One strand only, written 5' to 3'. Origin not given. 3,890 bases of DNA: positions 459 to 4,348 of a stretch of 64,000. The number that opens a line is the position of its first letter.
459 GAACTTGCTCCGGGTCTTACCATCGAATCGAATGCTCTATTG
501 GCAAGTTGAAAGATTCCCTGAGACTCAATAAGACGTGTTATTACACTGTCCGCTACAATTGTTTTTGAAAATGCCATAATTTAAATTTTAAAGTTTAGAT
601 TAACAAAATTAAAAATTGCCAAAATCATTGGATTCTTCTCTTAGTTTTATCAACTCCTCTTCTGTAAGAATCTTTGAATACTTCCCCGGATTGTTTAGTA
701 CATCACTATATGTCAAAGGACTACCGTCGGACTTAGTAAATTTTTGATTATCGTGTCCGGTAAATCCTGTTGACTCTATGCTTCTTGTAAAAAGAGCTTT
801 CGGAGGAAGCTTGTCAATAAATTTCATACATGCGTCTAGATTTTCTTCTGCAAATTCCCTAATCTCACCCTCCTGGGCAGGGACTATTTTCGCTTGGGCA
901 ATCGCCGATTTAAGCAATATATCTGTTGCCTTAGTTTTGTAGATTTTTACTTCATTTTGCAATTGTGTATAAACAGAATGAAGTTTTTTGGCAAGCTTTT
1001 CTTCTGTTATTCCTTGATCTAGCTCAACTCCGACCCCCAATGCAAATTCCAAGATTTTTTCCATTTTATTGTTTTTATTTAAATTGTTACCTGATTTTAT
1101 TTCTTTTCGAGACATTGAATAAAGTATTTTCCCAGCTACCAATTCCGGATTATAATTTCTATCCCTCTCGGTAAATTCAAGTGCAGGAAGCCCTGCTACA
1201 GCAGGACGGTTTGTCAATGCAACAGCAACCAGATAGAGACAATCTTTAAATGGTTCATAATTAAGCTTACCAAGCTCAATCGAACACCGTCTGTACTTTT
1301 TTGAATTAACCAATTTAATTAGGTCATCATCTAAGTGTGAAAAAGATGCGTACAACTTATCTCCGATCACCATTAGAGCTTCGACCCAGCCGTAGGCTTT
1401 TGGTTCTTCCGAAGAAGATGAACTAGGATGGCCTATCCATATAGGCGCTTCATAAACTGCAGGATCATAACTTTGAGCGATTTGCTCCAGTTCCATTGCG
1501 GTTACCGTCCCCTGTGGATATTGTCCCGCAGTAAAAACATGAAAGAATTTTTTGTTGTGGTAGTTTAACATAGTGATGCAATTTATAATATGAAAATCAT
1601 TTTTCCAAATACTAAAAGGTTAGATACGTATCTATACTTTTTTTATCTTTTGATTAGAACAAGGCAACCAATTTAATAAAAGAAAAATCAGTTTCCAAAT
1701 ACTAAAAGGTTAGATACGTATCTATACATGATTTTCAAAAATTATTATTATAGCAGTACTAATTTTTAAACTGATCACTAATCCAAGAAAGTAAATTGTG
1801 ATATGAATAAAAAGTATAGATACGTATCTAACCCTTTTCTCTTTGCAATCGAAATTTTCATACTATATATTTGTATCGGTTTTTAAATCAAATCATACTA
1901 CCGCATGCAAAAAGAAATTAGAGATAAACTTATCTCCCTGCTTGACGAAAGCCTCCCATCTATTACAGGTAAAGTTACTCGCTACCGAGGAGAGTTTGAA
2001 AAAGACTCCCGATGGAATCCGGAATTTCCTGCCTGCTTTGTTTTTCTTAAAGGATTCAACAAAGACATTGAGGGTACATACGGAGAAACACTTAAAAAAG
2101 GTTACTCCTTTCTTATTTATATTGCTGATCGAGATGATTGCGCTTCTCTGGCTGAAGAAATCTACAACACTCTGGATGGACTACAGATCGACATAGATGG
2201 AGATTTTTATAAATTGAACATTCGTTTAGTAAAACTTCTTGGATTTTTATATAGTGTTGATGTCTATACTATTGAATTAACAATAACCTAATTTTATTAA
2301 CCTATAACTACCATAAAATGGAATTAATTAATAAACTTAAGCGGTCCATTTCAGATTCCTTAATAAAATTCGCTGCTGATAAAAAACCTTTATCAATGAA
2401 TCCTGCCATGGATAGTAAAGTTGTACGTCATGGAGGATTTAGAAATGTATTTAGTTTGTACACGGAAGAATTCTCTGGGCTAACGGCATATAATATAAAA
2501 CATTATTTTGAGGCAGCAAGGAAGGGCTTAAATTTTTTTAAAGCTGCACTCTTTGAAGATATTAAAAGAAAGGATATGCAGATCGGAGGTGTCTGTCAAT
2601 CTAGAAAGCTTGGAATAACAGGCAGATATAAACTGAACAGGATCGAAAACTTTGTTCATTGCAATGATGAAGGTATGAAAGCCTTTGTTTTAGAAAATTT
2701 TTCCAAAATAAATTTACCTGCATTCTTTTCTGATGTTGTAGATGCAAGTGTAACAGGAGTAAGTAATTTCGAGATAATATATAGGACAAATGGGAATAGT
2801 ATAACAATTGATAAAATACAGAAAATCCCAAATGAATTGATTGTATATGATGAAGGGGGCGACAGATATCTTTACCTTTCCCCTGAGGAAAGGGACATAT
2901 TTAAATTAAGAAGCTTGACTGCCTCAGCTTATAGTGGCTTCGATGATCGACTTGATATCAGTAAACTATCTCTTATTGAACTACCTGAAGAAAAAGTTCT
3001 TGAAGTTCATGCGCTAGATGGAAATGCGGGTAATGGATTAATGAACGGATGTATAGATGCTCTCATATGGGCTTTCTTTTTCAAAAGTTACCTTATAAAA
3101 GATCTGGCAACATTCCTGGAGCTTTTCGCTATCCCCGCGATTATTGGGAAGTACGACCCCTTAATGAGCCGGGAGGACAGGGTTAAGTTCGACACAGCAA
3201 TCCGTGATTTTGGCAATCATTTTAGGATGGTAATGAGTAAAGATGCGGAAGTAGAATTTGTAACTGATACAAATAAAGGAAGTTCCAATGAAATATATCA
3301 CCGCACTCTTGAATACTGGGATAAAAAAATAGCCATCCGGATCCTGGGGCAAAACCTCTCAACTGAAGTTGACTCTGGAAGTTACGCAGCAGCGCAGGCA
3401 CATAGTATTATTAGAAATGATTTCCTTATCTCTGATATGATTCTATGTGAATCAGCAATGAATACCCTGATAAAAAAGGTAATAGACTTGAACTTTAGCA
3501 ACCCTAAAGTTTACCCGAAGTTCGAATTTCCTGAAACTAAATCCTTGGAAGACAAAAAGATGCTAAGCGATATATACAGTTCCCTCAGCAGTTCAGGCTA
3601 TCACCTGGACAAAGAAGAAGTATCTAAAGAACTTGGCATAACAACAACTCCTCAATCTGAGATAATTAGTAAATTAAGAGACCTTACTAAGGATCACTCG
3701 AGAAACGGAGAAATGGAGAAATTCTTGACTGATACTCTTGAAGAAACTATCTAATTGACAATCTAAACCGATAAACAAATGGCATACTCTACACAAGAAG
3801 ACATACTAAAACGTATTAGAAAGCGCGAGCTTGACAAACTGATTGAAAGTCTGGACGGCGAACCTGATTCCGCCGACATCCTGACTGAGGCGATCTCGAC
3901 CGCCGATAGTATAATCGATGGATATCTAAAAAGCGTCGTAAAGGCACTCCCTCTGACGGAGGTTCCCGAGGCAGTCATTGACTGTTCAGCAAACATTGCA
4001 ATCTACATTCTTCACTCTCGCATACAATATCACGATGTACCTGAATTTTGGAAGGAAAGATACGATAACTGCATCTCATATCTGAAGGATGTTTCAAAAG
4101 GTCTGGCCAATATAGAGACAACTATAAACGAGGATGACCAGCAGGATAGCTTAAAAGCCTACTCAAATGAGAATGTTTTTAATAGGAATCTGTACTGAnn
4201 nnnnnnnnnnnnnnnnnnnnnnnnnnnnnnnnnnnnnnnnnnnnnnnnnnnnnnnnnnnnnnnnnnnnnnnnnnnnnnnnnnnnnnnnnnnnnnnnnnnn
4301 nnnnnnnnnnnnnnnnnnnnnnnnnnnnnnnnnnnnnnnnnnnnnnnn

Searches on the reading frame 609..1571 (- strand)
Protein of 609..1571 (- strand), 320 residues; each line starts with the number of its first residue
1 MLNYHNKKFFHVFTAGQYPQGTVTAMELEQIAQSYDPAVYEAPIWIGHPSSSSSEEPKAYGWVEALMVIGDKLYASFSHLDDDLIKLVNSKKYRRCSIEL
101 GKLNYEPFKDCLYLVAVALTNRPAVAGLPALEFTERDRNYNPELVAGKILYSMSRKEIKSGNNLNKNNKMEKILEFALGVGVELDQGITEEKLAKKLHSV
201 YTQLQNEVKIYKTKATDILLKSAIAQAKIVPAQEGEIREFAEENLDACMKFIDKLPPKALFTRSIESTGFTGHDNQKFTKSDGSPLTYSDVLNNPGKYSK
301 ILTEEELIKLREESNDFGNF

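Call 32: search_protein_families(library=pfam, proteins=[window:609-1571:-], max_evalue=0.01)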
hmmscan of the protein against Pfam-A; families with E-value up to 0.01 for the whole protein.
window:609-1571:- (320 aa): 2 families
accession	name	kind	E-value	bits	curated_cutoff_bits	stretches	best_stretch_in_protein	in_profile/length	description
PF05929.16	Phage_GPO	-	7.8e-14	52.4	33.6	1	7-142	1-143/268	Phage capsid scaffolding protein (GPO) serine peptidase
PF10123.14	Mu-like_Pro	-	1.7e-09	38.1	25.2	2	52-205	56-185/330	Mu-like prophage I protein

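Call 33: search_protein_families(library=phrogs, proteins=[window:609-1571:-], max_evalue=0.001)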
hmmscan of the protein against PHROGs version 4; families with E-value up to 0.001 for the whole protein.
window:609-1571:- (320 aa): 5 families
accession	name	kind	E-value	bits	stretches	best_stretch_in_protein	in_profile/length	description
phrog_976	-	head and packaging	4.7e-27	96.4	1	7-138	31-167/415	head maturation protease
phrog_73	-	head and packaging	6.6e-19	69.7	1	6-219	8-231/287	head scaffolding protein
phrog_328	-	head and packaging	3.5e-14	54.2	1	54-263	81-297/339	head maturation protease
phrog_11933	-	head and packaging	2.5e-10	40.9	1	22-140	22-148/198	head maturation protease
phrog_3894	-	head and packaging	9e-07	29.5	0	22-128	28-141/458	head maturation protease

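Call 53: find_encoding_contigs(protein=window:609-1571:-, flank=10000, max_places=6)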
Protein window:609-1571:- (320 aa): 24 contigs read that carry it; 2 places shown.
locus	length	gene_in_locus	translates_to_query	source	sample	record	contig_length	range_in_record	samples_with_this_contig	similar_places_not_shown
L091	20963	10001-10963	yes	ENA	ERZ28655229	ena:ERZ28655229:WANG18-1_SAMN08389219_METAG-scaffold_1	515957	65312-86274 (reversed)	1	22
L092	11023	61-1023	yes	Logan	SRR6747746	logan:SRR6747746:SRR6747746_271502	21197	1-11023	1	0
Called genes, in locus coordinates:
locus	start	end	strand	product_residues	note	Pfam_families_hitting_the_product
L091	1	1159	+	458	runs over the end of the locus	PF01554:MatE, PF03023:MurJ (weak), PF01554:MatE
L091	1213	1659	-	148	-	PF22544:HYDIN_VesB_CFA65-like_Ig, PF07610:DUF1573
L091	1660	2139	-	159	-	PF07291:MauE, PF07681:DoxX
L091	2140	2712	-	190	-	PF00581:Rhodanese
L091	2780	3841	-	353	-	-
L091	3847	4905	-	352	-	PF05673:DUF815 (faint), PF06068:TIP49 (faint), PF01078:Mg_chelatase (faint), PF05496:RuvB_N, PF00004:AAA, PF13173:AAA_14 (weak), PF17864:AAA_lid_4, PF05491:WHD_RuvB, +1 more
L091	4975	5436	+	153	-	-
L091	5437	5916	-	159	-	PF00293:NUDIX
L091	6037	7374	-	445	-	-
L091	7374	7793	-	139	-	PF07030:Phage_Mu_Gp36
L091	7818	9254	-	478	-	PF06074:Portal_Mu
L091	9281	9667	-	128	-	-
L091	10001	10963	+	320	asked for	PF05929:Phage_GPO_N, PF10123:Mu-like_Pro_N (faint)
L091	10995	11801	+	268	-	PF19821:Phage_capsid_2 (weak)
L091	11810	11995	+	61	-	-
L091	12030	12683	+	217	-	-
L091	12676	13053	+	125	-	-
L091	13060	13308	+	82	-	-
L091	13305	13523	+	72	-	-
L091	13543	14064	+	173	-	-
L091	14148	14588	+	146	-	-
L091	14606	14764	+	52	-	-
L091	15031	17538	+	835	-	-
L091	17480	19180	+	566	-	-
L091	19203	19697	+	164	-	-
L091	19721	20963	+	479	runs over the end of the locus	-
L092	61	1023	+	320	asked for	PF05929:Phage_GPO_N, PF10123:Mu-like_Pro_N (faint)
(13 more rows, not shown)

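Call 93: search_protein_families(library=phrogs, max_evalue=0.001, proteins=[L091:10995-11801:+, L091:12030-12683:+, L091:12676-13053:+, L091:13060-13308:+, L091:13543-14064:+, L091:14148-14588:+, L091:15031-17538:+, L091:17480-19180:+, L091:19203-19697:+, L091:19721-20962:+])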
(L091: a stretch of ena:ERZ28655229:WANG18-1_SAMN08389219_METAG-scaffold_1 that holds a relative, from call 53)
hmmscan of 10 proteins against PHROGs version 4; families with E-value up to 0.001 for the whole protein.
L091:10995-11801:+ (268 aa): 4 families
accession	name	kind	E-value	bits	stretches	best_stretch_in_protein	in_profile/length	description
phrog_267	-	head and packaging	1e-13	52.2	1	92-266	124-324/410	major head protein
phrog_283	-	head and packaging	3.4e-08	34.2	1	97-209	101-220/385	major head protein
phrog_3437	-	head and packaging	0.00071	19.9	1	132-259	149-283/294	major head protein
phrog_544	-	head and packaging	0.00077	20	1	93-266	99-272/282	major head protein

L091:12030-12683:+ (217 aa): 1 family
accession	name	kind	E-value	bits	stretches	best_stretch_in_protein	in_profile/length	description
phrog_3000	-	unknown function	3.2e-14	54.1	1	40-215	34-208/209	-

L091:12676-13053:+ (125 aa): 0 families

L091:13060-13308:+ (82 aa): 1 family
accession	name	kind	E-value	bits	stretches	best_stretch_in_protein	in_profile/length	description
phrog_13404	-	lysis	2.6e-05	25.4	1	13-75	19-77/121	holin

L091:13543-14064:+ (173 aa): 0 families

L091:14148-14588:+ (146 aa): 0 families

L091:15031-17538:+ (835 aa): 4 families
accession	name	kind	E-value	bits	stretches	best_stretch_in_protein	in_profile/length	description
phrog_35029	-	unknown function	2.1e-10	40.4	1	735-783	362-415/853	-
phrog_4211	-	tail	5e-10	38.1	1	113-536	981-1417/2625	tail length tape measure protein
phrog_3547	-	tail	2.5e-06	26.5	1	733-801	965-1039/1767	tail length tape measure protein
phrog_8010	-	tail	5.2e-06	25.5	1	615-776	1120-1258/1543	tail length tape measure protein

L091:17480-19180:+ (566 aa): 0 families

L091:19203-19697:+ (164 aa): 0 families

L091:19721-20962:+ (414 aa): 0 families

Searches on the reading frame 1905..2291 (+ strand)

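Call 32: search_protein_families(library=pfam, proteins=[window:1905-2291:+], max_evalue=0.01)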
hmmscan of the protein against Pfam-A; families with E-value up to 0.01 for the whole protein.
window:1905-2291:+ (128 aa): 0 families

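Call 33: search_protein_families(library=phrogs, proteins=[window:1905-2291:+], max_evalue=0.001)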
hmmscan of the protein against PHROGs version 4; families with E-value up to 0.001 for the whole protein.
window:1905-2291:+ (128 aa): 1 family
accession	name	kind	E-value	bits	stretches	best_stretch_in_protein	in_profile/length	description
phrog_490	-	head and packaging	1.8e-05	25.8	1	3-77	4-79/190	portal protein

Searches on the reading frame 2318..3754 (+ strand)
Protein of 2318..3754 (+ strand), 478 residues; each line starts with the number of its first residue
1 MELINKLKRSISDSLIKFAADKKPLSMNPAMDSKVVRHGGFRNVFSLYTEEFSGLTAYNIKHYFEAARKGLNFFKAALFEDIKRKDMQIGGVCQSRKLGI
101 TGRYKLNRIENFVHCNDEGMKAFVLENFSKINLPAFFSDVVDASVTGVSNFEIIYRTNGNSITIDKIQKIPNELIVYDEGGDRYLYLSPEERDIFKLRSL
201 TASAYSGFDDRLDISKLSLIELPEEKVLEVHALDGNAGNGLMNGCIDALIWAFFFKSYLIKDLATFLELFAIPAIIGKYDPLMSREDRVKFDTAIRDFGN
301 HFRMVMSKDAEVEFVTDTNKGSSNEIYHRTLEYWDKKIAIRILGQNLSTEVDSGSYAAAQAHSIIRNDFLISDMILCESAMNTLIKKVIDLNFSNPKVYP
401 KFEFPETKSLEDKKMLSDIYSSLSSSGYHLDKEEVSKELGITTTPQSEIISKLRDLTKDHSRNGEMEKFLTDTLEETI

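Call 32: search_protein_families(library=pfam, proteins=[window:2318-3754:+], max_evalue=0.01)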
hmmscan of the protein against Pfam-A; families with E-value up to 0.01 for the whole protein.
window:2318-3754:+ (478 aa): 1 family
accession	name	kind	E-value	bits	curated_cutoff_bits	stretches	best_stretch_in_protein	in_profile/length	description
PF06074.18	Portal_Mu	-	2.2e-60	205.2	23.9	1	77-441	2-336/336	Portal protein of Mu bacteriophage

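Call 33: search_protein_families(library=phrogs, proteins=[window:2318-3754:+], max_evalue=0.001)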
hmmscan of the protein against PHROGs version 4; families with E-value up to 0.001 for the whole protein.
window:2318-3754:+ (478 aa): 4 families
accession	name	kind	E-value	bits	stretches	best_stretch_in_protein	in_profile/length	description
phrog_113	-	head and packaging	2.7e-58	199.1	1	77-451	70-421/1272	portal protein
phrog_10231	-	unknown function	2.6e-18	67.4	1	306-462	2-154/256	-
phrog_25139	-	unknown function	8.8e-14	52.6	1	236-327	14-104/108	-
phrog_35074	-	unknown function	8.6e-09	34.9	1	255-408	180-331/890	-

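Call 37: find_related_loci(query=window:2318-3754:+, collection=viral_contigs, flank=10000)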
Query window:2318-3754:+ (478 aa) in viral_contigs; peptide patterns used: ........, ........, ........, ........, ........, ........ (x = any residue, [..] = any of these).
7 stretches matched a pattern, but none encodes a relative of the query by tblastn (E <= 1e-3).

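Call 76: list_cluster_members(proteins=[window:2318-3754:+, window:609-1571:-, window:1905-2291:+, window:6667-7725:+])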
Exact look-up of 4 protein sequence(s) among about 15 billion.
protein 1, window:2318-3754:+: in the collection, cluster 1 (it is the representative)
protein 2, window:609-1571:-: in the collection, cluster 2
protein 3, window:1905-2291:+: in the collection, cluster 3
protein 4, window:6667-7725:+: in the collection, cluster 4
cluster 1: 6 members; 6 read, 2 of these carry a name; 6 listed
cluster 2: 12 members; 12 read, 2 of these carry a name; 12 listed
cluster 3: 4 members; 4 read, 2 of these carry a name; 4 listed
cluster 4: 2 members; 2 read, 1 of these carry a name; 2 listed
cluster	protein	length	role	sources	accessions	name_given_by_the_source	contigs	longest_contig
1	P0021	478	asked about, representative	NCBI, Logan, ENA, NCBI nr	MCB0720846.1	MAG: DUF935 family protein [Ignavibacteriae bacterium] | DUF935 family protein [Ignavibacteriota bacterium]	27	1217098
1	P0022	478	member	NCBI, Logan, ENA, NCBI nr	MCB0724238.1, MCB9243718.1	MAG: DUF935 family protein [Ignavibacteriae bacterium] | DUF935 family protein [Ignavibacteriota bacterium]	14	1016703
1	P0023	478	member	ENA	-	-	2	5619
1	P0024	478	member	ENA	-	-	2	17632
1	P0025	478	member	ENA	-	-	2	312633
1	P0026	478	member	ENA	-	-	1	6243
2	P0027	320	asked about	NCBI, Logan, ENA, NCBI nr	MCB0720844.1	MAG: GPO family capsid scaffolding protein [Ignavibacteriae bacterium] | GPO family capsid scaffolding protein [Ignavibacteriota bacterium]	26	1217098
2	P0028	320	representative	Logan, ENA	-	-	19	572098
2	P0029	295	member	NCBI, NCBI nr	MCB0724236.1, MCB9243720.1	MAG: GPO family capsid scaffolding protein [Ignavibacteriae bacterium] | GPO family capsid scaffolding protein [Ignavibacteriota bacterium]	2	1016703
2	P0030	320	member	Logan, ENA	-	-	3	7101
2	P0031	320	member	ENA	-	-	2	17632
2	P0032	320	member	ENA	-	-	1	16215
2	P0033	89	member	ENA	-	-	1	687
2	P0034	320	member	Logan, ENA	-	-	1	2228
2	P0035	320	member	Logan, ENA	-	-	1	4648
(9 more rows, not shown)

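Call 79: find_homologous_proteins(query=window:2318-3754:+, max_evalue=1e-20)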
Query window:2318-3754:+ (478 aa): 28 proteins with E <= 1e-20 among 8000 candidates.
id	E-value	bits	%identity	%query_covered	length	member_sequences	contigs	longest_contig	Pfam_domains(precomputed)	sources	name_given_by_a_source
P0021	0.0e+0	1062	100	100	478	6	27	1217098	PF06074.19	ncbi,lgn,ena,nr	ncbi:MAG: DUF935 family protein [Ignavibacteriae bacterium]|nr:DUF935 family protein [Ignavibacterio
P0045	1.4e-224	764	73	100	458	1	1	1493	PF06074.19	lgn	-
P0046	3.7e-219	746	70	100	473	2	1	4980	PF06074.19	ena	-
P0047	8.7e-211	719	69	100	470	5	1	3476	PF06074.19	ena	-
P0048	6.6e-190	650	99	62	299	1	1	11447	PF06074.19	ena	-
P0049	4.3e-148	512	52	92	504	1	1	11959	PF06074.19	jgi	jgi:phage gp29-like protein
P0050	3.8e-144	499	77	59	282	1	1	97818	PF06074.19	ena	-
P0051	5.0e-141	489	49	93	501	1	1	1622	PF06074.19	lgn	-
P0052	1.2e-140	487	50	94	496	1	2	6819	PF06074.19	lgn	-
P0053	1.2e-140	487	49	93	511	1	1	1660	PF06074.19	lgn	-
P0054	2.5e-138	480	49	92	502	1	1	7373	PF06074.19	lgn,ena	-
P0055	2.6e-135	470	50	90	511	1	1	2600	PF06074.19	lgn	-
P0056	8.6e-108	379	44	87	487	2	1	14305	PF06074.19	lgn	-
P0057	1.0e-105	372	42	87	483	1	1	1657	PF06074.19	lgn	-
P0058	2.0e-104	368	40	93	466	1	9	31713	PF06074.19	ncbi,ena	-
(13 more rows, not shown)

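Call 80: find_encoding_contigs(protein=P0050, flank=10000, max_places=3)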
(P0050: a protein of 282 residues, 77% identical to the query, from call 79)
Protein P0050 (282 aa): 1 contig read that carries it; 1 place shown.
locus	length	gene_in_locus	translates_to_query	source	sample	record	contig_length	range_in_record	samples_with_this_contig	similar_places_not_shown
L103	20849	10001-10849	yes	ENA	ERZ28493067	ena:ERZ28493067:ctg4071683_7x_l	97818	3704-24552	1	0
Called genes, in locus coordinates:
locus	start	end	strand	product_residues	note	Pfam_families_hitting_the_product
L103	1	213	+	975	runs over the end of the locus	PF13779:DUF4175 (faint)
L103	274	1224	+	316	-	PF01406:tRNA-synt_1e, PF09334:tRNA-synt_1g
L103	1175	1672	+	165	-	-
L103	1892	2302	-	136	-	-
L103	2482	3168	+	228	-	PF13483:Lactamase_B_3, PF00753:Lactamase_B, PF12706:Lactamase_B_2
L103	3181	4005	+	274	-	PF00142:Fer4_NifH, PF01656:CbiA, PF02374:ArsA_ATPase (faint), PF06564:CBP_BcsQ (weak), PF09140:MipZ (weak), PF10609:ParA (weak), PF13614:AAA_31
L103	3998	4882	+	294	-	PF02195:ParB_N, PF17762:HTH_ParB, PF23552:ParB_C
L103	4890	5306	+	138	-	PF01042:Ribonuc_L-PSP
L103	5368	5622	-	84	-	PF01649:Ribosomal_S20p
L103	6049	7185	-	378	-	PF05929:Phage_GPO_N, PF02254:TrkA_N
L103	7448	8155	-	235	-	PF02517:Rce1-like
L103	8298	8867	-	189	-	-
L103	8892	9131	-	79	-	-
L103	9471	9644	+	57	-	-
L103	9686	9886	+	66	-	-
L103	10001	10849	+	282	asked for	PF06074:Portal_Mu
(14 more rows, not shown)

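Call 81: find_encoding_contigs(protein=P0046, flank=5000, max_places=3)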
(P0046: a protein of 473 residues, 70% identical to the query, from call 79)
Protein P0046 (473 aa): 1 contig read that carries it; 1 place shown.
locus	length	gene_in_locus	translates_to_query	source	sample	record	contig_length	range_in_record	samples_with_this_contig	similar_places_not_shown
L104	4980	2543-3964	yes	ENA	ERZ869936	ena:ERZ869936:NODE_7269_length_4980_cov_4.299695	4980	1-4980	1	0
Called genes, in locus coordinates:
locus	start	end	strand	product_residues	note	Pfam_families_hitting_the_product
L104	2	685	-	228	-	?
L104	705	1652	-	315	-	PF05929:Phage_GPO_N, PF10123:Mu-like_Pro_N (weak)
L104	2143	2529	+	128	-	-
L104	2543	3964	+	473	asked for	PF06074:Portal_Mu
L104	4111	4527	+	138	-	PF07030:Phage_Mu_Gp36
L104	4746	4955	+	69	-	-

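Call 107: find_related_loci(query=A4, collection=viral_contigs, flank=6000)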
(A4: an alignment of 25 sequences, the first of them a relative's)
Query A4 (478 aa) in viral_contigs; peptide patterns used: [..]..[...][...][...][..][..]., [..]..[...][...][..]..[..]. (x = any residue, [..] = any of these).
306 stretches matched a pattern; 246 encode a relative of the query (tblastn E <= 1e-3); the best 80 are kept; 80 distinct loci.
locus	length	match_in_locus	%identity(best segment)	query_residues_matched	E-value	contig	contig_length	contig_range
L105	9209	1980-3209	41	29-447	7e-101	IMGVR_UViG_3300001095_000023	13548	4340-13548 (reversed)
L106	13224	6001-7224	43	32-441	2e-106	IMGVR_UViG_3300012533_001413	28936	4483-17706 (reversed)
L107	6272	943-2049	25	23-416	9e-29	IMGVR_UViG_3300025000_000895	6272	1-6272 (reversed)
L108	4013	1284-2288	25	54-416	8e-28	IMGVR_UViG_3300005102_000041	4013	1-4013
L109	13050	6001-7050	24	39-416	2e-26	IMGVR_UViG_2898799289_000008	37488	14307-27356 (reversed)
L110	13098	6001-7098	23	39-435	8e-26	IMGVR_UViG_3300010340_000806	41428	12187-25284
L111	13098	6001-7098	23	39-435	8e-26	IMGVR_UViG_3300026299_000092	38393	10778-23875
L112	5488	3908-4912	24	54-416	4e-26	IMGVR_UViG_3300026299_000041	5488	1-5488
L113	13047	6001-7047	23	39-416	5e-24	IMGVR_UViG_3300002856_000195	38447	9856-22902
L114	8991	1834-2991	24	39-449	1e-23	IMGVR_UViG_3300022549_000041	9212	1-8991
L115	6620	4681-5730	23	39-416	3e-23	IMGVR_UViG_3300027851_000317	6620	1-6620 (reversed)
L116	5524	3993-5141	23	46-441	1e-21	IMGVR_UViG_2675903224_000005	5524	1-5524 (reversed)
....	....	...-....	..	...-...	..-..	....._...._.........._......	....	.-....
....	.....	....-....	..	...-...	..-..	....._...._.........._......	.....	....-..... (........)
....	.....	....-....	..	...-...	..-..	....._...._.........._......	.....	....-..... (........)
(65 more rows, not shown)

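Call 109: find_encoding_contigs(protein=P0047, flank=4000, max_places=3)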
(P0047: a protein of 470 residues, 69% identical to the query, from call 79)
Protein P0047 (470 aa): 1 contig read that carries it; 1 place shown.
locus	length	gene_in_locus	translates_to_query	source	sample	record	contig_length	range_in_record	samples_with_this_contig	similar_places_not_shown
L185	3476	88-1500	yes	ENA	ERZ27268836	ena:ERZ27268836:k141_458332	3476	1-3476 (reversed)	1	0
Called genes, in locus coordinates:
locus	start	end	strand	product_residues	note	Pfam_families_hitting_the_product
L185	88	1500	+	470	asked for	PF06074:Portal_Mu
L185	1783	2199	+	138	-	PF07030:Phage_Mu_Gp36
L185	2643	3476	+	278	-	?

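Call 110: find_encoding_contigs(protein=P0049, flank=8000, max_places=2)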
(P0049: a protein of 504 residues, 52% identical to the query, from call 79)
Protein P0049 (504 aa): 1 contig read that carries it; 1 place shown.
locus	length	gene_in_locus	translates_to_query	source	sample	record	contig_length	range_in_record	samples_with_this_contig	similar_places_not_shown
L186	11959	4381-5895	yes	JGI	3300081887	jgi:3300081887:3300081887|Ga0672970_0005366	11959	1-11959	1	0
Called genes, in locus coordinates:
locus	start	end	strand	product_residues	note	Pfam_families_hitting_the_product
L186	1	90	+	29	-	?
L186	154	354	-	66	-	-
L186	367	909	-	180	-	-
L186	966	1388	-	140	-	-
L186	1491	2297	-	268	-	-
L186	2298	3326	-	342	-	PF10123:Mu-like_Pro_N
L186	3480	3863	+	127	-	-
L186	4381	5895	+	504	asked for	PF06074:Portal_Mu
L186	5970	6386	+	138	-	PF07030:Phage_Mu_Gp36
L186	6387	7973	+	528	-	PF04233:Phage_Mu_F, PF18810:PBECR2 (weak)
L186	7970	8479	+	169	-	-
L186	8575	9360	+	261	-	-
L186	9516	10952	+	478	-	-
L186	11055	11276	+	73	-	-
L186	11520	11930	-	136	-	-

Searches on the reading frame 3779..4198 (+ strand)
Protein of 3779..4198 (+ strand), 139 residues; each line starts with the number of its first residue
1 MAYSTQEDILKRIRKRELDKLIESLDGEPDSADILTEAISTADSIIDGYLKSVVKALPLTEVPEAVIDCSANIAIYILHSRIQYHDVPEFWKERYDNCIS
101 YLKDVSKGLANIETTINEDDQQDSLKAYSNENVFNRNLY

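Call 32: search_protein_families(library=pfam, proteins=[window:3779-4198:+], max_evalue=0.01)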
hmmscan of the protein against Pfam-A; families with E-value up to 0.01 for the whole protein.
window:3779-4198:+ (139 aa): 1 family
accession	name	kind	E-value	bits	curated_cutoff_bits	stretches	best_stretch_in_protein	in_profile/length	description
PF07030.17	Phage_Mu_Gp36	-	1.1e-23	84.2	24.7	1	3-122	1-115/124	Bacteriophage Mu, Gp36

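Call 33: search_protein_families(library=phrogs, proteins=[window:3779-4198:+], max_evalue=0.001)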
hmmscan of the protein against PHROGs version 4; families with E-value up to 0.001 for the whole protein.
window:3779-4198:+ (139 aa): 1 family
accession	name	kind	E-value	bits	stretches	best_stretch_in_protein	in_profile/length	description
phrog_195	-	connector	5.8e-24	86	1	1-137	163-299/386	head-tail adaptor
